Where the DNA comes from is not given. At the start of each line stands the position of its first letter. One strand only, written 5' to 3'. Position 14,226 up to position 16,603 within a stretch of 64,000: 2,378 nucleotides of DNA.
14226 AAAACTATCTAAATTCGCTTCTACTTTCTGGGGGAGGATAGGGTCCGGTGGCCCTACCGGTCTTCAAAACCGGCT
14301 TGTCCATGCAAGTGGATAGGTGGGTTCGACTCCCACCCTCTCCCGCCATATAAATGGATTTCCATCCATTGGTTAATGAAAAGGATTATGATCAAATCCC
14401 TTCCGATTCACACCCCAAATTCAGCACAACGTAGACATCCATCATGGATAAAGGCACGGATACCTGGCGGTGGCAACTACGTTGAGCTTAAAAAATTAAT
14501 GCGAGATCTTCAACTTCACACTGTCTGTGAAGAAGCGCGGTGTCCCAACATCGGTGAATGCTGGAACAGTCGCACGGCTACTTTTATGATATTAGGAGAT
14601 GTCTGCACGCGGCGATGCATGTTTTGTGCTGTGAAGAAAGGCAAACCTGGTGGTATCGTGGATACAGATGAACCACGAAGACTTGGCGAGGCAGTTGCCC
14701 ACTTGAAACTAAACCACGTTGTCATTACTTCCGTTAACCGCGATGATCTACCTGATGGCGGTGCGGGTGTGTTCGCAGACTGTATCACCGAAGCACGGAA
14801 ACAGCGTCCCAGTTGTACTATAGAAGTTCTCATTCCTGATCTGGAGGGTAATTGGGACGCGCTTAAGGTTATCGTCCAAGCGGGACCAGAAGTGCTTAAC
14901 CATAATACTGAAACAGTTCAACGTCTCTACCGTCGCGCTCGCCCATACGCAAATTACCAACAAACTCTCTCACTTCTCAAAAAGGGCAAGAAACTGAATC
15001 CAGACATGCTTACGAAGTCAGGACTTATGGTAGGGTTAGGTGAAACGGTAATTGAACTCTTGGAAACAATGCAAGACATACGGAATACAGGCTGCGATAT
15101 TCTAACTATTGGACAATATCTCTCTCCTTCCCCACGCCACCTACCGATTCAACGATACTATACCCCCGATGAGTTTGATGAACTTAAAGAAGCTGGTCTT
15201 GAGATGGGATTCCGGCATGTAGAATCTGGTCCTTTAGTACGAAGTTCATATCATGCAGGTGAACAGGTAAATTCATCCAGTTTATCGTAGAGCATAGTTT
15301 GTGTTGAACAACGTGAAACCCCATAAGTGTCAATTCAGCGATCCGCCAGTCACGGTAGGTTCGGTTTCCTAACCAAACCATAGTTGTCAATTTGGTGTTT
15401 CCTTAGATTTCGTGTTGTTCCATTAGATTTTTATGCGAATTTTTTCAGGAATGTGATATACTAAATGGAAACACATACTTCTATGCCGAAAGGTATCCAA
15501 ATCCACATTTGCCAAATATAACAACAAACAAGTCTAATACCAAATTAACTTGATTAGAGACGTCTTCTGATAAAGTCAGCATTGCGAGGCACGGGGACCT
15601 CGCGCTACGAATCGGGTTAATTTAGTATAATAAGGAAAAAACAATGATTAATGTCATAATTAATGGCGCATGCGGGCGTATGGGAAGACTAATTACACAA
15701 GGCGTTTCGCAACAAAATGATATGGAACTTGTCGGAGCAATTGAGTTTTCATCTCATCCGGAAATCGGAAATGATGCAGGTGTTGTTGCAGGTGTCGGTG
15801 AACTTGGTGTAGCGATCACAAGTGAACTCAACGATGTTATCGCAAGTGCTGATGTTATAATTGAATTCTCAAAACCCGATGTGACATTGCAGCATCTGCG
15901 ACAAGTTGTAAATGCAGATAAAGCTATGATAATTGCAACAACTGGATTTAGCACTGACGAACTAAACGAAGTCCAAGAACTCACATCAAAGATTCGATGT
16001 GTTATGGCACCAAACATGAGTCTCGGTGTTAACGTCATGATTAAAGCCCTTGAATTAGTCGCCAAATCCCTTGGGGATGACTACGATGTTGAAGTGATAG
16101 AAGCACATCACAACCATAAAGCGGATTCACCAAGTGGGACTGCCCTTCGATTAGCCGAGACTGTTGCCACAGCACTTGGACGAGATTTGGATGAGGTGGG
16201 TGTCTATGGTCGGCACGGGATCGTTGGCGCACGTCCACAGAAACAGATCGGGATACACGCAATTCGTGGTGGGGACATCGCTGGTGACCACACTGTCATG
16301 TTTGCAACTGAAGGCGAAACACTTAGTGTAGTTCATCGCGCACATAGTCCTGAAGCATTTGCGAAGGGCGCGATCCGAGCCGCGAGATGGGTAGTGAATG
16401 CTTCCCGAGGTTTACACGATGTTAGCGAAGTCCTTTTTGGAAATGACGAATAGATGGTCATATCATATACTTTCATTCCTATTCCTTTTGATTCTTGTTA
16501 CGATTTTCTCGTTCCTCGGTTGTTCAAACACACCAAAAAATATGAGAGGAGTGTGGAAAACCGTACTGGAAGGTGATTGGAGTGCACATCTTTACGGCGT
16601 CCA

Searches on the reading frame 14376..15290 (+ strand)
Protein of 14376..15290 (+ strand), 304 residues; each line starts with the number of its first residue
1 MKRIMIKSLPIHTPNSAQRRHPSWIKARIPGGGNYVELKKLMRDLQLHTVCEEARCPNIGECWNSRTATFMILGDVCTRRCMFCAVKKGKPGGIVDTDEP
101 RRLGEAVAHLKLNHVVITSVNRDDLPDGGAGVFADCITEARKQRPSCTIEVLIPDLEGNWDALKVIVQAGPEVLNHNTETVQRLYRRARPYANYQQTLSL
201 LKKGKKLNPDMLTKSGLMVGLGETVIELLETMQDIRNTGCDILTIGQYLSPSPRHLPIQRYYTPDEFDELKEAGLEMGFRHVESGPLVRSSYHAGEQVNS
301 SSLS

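Call 12: search_protein_families(library=ncbifam, proteins=[window:14376-15290:+])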
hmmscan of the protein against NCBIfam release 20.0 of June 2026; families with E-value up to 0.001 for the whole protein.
window:14376-15290:+ (304 aa): 7 families
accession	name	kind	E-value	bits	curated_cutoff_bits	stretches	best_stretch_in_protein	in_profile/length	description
NF004019.1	PRK05481.1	subfamily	1.5e-127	424.8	203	1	22-301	2-280/286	lipoyl synthase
NF009544.0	PRK12928.1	subfamily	2.2e-123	411.3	210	1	16-299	15-298/300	lipoyl synthase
TIGR00510.1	lipA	equivalog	3.3e-117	391.1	310.25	1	13-299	9-295/302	lipoyl synthase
NF053790.1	LplA_LipA_fuse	exception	3.6e-111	372.6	800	1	16-296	328-605/606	bifunctional lipoate--protein ligase/lipoyl synthase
NF053743.1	LipS2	equivalog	2.3e-06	27.3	270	0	182-242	139-197/292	LipS2 family lipoyl synthase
TIGR00433.2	bioB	equivalog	4.9e-05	22.7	225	1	163-245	138-218/307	biotin synthase BioB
TIGR03910.1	pyrrolys_PylB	equivalog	0.00033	19.7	348.2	1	159-271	150-259/347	methylornithine synthase PylB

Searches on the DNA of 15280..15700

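Call 51: search_rna_families(source=window, start=15280, end=15700, threshold=evalue, max_evalue=1)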
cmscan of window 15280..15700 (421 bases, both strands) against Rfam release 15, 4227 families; matches with E-value up to 1: 0.
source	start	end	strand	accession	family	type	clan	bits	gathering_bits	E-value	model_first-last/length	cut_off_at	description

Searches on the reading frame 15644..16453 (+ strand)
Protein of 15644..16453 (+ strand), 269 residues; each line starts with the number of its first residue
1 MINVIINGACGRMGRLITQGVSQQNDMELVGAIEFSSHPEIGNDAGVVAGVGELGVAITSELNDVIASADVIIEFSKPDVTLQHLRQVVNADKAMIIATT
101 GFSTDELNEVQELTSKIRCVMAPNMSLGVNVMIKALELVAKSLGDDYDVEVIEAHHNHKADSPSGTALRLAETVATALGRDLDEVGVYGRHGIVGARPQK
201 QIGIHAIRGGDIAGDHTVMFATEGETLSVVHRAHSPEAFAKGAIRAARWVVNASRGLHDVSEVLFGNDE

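Call 12: search_protein_families(library=ncbifam, proteins=[window:15644-16453:+])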
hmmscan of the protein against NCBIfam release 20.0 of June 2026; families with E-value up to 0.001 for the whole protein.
window:15644-16453:+ (269 aa): 4 families
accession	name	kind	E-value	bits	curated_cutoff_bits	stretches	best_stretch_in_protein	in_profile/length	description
TIGR00036.1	dapB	equivalog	2e-89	299.7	122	1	1-264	1-269/270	4-hydroxy-tetrahydrodipicolinate reductase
TIGR02130.1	dapB_plant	equivalog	1.2e-11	44.2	294.55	1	2-173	1-175/275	dihydrodipicolinate reductase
NF040740.1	ornith_Ord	equivalog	0.00013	21.5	400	1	3-98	2-100/335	2,4-diaminopentanoate dehydrogenase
NF003251.0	PRK04207.1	equivalog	0.00025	20.2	185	0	1-77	2-88/343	type II glyceraldehyde-3-phosphate dehydrogenase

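Call 30: find_homologous_proteins(query=window:15644-16453:+, max_evalue=1e-40)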
Query window:15644-16453:+ (269 aa): 7326 proteins with E <= 1e-40 among 8000 candidates; the best 120 are listed.
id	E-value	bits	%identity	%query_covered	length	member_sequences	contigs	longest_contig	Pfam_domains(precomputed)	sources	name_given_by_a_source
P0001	1.1e-168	577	100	100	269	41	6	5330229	PF01113.27,PF05173.20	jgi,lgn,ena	jgi:4-hydroxy-tetrahydrodipicolinate reductase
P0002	1.1e-164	564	98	100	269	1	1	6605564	PF01113.27,PF05173.20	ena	-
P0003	2.8e-153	527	88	100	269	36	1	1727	PF01113.27,PF05173.20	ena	-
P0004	5.7e-153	526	89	100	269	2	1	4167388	PF01113.27,PF05173.20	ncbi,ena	-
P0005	8.2e-152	522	87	100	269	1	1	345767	PF01113.27,PF05173.20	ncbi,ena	-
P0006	4.7e-150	516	87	100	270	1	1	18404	PF01113.27,PF05173.20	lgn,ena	-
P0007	6.6e-149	512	86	100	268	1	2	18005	PF01113.27,PF05173.20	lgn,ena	-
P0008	1.1e-148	512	85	100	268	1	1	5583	PF01113.27,PF05173.20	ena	-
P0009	5.2e-148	509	84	99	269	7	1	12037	PF01113.27,PF05173.20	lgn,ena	-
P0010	6.3e-147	506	86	99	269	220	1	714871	PF01113.27,PF05173.20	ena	-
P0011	1.2e-146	505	84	100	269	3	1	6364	PF01113.27,PF05173.20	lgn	-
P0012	1.9e-146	504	84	100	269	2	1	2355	PF01113.27,PF05173.20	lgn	-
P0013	5.4e-146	503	84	100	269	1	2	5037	PF01113.27,PF05173.20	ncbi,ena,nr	ncbi:4-hydroxy-tetrahydrodipicolinate reductase [Candidatus Poribacteria bacterium]|nr:4-hydroxy-tet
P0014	1.4e-145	502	85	99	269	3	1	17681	PF01113.27,PF05173.20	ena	-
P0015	1.4e-145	501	83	100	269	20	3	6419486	PF01113.27,PF05173.20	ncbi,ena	-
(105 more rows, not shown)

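Call 31: find_encoding_contigs(protein=P0001, flank=1500, max_places=6)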
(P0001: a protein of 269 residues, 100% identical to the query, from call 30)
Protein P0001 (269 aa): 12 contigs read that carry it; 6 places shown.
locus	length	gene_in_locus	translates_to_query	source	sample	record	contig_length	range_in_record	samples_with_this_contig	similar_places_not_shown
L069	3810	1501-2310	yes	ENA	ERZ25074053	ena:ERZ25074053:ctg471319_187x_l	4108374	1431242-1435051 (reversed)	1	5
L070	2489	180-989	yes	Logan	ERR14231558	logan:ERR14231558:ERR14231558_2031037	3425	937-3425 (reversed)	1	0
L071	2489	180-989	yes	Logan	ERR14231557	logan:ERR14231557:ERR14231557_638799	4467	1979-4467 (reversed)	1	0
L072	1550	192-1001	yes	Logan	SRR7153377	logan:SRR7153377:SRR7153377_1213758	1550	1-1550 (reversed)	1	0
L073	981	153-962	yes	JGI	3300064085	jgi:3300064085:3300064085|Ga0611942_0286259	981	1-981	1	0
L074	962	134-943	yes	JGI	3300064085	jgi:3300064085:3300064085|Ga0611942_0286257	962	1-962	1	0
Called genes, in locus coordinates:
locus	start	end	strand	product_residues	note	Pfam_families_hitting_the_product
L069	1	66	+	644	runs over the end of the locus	PF00009:GTP_EFTU, PF03144:GTP_EFTU_D2, PF25461:Beta-barrel_SelB, PF09106:WHD_2nd_SelB (weak), PF09107:WHD_3rd_SelB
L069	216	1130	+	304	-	PF16881:LIAS_N, PF04055:Radical_SAM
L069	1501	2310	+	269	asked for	PF01113:DapB_N, PF05173:DapB_C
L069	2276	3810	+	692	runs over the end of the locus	PF14870:PSII_BNR, PF02012:BNR (faint), PF14870:PSII_BNR, PF15902:Sortilin-Vps10 (weak), PF14870:PSII_BNR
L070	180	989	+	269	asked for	PF01113:DapB_N, PF05173:DapB_C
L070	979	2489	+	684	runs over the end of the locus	PF14870:PSII_BNR, PF02012:BNR (faint), PF14870:PSII_BNR, PF15902:Sortilin-Vps10, PF14870:PSII_BNR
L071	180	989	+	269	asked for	PF01113:DapB_N, PF05173:DapB_C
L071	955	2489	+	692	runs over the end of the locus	PF14870:PSII_BNR, PF02012:BNR (faint), PF14870:PSII_BNR, PF15902:Sortilin-Vps10 (weak), PF14870:PSII_BNR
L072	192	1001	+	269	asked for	PF01113:DapB_N, PF05173:DapB_C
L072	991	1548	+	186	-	?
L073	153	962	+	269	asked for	PF01113:DapB_N, PF05173:DapB_C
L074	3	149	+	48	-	?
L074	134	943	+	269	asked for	PF01113:DapB_N, PF05173:DapB_C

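Call 32: find_encoding_contigs(protein=P0002, flank=1500, max_places=2)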
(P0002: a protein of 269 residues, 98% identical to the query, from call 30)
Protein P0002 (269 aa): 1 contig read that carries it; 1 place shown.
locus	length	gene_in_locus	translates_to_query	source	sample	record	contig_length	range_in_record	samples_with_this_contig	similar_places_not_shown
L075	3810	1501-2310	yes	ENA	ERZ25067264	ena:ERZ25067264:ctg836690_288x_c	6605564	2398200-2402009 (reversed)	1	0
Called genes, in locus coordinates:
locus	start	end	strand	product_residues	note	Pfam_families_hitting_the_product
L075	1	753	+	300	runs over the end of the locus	PF16881:LIAS_N, PF04055:Radical_SAM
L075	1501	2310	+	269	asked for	PF01113:DapB_N, PF05173:DapB_C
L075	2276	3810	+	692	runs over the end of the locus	PF02012:BNR (faint), PF14870:PSII_BNR, PF15902:Sortilin-Vps10, PF14870:PSII_BNR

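Call 33: find_encoding_contigs(protein=P0004, flank=1500, max_places=2)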
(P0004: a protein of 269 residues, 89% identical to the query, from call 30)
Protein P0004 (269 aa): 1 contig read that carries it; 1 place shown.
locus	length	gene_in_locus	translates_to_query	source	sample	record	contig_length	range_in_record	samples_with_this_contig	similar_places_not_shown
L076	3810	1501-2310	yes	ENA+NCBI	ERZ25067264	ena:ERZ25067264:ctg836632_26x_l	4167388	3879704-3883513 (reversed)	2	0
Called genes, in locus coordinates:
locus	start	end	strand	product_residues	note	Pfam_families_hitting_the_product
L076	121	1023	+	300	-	PF16881:LIAS_N, PF04055:Radical_SAM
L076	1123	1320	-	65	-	-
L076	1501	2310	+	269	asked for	PF01113:DapB_N, PF05173:DapB_C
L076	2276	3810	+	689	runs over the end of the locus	PF02012:BNR (faint), PF14870:PSII_BNR, PF15902:Sortilin-Vps10, PF14870:PSII_BNR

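Call 67: find_encoding_contigs(protein=window:15644-16453:+, flank=600, max_places=10)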
Protein window:15644-16453:+ (269 aa): 2 contigs read that carry it; 1 place shown.
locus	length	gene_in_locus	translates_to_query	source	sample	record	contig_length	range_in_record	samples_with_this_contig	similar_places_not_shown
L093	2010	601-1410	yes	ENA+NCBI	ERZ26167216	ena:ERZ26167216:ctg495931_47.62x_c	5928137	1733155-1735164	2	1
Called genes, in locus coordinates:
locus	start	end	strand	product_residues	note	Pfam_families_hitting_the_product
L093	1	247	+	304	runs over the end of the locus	PF16881:LIAS_N, PF04055:Radical_SAM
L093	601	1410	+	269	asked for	PF01113:DapB_N, PF05173:DapB_C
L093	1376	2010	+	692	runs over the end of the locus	PF14870:PSII_BNR, PF02012:BNR (faint), PF14870:PSII_BNR, PF15902:Sortilin-Vps10 (weak), PF14870:PSII_BNR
